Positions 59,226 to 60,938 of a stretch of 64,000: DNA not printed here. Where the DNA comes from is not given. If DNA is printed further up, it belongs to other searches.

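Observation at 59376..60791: Single-polypeptide fusion of NaMN/NMN adenylyltransferase and NAD kinase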

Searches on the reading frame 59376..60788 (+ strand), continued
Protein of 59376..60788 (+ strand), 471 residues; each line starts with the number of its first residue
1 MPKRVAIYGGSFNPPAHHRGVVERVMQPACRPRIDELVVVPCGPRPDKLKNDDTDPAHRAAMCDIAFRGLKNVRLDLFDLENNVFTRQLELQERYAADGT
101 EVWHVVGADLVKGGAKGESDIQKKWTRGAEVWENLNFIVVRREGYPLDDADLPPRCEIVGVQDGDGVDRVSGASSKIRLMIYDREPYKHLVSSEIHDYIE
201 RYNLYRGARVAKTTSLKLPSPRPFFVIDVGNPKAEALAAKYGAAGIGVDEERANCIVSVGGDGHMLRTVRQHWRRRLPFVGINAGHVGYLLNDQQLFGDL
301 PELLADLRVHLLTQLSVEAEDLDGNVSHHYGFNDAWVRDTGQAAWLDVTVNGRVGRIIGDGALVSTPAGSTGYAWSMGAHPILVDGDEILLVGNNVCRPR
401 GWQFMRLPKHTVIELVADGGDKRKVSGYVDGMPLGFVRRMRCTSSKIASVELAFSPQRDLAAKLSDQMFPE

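Call 85: find_encoding_contigs(protein=P0264, flank=5000, max_places=2)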
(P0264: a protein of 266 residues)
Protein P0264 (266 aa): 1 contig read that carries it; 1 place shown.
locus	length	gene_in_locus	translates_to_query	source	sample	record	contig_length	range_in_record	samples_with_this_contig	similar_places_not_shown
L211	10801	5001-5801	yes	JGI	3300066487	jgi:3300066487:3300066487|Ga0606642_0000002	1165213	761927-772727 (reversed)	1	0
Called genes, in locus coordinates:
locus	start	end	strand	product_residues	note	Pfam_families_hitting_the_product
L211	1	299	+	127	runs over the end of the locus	PF00072:Response_reg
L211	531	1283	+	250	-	PF00849:PseudoU_synth_2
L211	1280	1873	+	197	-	PF00625:Guanylate_kin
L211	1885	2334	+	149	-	PF01245:Ribosomal_L19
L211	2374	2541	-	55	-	-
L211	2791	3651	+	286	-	PF04055:Radical_SAM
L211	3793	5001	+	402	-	-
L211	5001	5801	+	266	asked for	PF01513:NAD_kinase (weak), PF20143:NAD_kinase_C (weak)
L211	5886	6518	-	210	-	-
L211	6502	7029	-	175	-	PF08218:Citrate_ly_lig (faint), PF01467:CTP_transf_like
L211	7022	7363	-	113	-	-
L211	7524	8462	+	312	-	PF00149:Metallophos (weak)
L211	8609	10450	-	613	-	PF00041:fn3 (weak), PF00704:Glyco_hydro_18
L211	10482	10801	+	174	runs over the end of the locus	-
